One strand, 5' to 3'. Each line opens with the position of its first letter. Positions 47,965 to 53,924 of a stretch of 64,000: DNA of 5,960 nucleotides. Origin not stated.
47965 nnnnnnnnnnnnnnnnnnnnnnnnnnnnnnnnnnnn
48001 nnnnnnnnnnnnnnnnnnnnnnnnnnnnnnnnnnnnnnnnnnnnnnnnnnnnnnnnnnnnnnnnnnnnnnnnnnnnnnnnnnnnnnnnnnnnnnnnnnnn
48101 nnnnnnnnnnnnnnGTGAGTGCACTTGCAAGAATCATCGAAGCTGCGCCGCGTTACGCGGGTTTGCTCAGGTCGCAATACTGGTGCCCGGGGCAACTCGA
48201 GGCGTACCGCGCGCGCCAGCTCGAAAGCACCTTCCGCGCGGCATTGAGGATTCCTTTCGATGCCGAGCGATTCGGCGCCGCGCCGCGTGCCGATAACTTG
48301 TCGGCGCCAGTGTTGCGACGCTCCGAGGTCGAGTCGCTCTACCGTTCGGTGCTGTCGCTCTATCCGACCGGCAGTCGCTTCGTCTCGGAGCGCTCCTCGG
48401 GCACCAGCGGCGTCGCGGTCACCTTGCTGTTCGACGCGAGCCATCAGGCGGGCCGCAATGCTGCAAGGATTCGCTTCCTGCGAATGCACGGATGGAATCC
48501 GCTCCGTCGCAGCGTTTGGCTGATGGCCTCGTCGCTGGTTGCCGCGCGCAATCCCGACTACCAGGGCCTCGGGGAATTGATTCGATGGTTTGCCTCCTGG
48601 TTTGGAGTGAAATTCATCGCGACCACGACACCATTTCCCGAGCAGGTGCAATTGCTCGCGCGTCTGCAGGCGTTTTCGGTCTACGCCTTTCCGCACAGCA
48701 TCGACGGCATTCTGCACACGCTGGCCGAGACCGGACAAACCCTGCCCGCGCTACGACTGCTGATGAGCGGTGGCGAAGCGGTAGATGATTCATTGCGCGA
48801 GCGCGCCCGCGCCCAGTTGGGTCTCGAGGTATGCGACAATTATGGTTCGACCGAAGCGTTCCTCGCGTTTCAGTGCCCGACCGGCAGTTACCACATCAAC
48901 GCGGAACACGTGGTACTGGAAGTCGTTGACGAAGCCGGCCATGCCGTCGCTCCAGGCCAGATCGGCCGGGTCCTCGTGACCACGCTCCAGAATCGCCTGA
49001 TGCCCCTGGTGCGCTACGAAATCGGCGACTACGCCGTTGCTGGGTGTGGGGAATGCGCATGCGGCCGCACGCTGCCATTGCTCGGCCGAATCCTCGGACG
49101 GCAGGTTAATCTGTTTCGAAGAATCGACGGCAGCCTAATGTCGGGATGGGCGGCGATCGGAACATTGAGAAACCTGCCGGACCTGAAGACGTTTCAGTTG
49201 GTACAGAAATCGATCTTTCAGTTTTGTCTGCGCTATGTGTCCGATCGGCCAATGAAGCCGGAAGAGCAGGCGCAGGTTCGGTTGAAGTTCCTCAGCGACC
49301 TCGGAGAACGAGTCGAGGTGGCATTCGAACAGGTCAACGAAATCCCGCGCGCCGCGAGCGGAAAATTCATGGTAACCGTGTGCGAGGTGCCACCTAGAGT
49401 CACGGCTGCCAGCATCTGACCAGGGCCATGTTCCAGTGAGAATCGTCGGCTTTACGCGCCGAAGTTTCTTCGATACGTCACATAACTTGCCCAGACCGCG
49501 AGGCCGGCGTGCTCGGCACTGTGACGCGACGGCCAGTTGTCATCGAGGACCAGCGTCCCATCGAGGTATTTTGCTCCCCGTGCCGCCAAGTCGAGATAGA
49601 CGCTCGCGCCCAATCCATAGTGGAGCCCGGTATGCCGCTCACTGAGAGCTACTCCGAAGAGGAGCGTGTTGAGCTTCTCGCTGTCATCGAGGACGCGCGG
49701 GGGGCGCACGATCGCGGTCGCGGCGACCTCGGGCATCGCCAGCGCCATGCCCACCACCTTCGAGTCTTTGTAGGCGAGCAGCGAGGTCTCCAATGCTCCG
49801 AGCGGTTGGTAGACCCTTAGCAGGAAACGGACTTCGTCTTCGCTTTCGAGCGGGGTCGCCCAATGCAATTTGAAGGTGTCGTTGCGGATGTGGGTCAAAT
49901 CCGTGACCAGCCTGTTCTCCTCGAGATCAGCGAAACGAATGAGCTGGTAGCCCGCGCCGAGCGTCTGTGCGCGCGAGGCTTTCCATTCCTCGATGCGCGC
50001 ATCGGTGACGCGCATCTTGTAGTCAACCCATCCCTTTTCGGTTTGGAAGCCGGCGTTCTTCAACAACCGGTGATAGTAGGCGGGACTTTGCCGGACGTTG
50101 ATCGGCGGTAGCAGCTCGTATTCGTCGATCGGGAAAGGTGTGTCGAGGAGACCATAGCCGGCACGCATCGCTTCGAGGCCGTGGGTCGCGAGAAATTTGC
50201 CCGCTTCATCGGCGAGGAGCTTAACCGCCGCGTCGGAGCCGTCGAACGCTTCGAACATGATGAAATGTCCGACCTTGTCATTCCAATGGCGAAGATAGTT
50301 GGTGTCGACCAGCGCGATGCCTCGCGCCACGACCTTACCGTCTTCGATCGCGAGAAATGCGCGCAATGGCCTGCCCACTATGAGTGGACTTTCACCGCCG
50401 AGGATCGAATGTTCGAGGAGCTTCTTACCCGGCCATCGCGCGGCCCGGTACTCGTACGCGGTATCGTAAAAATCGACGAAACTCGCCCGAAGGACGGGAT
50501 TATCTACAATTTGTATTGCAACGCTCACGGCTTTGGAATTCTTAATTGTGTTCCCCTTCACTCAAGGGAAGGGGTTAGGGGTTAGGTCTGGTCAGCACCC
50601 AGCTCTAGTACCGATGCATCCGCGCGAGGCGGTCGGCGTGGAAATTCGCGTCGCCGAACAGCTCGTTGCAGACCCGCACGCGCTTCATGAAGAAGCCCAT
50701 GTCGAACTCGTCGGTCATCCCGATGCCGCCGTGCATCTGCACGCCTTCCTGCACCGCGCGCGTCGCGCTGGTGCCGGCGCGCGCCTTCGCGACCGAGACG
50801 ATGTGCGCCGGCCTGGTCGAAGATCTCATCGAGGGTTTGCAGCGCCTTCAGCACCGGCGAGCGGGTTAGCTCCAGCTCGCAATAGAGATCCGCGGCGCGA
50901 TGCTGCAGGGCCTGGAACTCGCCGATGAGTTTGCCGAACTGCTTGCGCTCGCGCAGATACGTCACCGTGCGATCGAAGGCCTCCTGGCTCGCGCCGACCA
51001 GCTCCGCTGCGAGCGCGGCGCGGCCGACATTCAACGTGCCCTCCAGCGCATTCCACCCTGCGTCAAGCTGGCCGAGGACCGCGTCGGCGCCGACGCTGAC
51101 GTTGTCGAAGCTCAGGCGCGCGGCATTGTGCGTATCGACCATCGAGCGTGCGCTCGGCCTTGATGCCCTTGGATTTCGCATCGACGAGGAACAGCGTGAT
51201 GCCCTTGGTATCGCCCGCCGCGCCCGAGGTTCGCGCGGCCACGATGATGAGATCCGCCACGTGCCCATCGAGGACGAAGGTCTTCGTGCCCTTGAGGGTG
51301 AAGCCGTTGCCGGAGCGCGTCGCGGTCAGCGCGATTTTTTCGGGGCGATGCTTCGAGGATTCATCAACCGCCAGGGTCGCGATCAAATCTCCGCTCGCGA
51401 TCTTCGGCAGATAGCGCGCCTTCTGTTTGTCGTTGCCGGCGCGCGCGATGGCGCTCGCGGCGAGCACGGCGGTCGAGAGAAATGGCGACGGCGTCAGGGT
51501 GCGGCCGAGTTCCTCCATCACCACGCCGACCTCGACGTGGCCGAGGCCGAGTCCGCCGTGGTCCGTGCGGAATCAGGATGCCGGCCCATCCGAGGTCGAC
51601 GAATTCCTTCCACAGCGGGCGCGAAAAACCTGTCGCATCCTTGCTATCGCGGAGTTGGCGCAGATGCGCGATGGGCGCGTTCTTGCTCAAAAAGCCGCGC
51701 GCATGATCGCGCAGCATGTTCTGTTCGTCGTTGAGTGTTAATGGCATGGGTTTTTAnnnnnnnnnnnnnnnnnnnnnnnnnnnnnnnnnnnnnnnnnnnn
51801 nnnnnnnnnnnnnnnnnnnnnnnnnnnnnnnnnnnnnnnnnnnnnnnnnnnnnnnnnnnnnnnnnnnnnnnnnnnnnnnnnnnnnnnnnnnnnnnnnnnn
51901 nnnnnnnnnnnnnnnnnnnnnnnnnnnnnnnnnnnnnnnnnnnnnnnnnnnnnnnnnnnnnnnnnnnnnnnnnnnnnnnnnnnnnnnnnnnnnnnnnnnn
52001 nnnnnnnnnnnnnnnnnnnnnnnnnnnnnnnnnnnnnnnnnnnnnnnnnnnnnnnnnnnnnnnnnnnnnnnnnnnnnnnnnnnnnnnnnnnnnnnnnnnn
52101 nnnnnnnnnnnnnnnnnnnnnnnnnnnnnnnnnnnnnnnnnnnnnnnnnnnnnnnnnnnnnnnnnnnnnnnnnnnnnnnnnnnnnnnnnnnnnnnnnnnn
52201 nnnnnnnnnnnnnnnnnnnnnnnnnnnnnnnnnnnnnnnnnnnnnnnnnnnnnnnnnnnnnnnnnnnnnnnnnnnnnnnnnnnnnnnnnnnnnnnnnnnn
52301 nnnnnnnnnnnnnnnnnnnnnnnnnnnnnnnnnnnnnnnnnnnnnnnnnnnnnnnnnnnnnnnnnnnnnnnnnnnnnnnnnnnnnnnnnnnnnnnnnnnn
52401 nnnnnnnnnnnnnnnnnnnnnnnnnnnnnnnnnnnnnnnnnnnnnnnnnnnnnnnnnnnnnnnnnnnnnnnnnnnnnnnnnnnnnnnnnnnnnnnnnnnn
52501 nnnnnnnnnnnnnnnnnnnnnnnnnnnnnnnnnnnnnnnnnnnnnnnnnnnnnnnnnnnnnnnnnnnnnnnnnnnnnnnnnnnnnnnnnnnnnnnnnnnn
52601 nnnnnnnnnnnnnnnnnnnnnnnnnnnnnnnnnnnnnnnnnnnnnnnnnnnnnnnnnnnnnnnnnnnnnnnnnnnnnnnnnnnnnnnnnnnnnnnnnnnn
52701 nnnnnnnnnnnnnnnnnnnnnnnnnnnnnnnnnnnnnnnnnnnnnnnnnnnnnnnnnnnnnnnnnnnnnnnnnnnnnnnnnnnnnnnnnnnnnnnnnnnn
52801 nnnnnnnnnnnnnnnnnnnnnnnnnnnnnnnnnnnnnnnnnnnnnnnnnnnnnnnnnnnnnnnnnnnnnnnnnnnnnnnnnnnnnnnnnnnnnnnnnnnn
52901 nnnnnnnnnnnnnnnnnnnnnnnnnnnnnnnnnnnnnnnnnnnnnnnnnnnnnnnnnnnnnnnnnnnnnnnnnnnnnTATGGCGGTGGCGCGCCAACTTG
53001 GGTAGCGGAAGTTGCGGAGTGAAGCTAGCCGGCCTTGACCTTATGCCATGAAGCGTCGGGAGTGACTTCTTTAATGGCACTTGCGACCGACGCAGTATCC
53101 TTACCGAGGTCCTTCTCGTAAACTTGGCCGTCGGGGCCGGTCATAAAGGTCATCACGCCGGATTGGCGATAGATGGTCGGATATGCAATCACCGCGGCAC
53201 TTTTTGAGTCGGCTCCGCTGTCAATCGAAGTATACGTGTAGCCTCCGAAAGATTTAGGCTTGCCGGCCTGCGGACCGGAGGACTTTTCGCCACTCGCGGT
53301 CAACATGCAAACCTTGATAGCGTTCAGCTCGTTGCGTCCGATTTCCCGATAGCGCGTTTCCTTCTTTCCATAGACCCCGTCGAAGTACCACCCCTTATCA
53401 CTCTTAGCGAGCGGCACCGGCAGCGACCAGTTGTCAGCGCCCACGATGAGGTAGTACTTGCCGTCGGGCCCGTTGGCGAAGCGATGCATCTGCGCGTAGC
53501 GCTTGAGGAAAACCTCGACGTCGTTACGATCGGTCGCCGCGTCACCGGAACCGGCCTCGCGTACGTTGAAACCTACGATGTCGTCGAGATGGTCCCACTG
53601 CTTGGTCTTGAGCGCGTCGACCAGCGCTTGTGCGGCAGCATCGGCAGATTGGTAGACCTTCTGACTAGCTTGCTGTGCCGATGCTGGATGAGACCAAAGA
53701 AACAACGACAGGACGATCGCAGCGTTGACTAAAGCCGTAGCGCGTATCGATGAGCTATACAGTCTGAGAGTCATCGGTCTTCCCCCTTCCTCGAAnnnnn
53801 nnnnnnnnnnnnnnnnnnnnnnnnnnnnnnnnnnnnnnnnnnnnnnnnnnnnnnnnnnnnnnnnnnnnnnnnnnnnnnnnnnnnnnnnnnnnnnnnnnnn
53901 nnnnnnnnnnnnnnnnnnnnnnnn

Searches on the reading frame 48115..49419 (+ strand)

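Call 11: search_protein_families(library=pfam, proteins=[window:48115-49419:+])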
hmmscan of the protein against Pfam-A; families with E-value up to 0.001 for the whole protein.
window:48115-49419:+ (434 aa): 1 family
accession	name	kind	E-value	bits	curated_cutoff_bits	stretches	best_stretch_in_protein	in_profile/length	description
PF00501.34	AMP-binding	-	1.5e-10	40.9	29.9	1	174-289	244-375/384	AMP-binding enzyme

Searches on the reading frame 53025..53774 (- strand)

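Call 44: search_protein_families(library=pfam, proteins=[window:53025-53774:-], max_evalue=0.01)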
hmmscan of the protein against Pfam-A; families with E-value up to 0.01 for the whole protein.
window:53025-53774:- (249 aa): 1 family
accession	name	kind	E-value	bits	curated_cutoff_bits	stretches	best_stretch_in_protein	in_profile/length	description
PF11453.13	DUF2950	-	1.7e-49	168.9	20.2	2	38-157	1-121/274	Protein of unknown function (DUF2950)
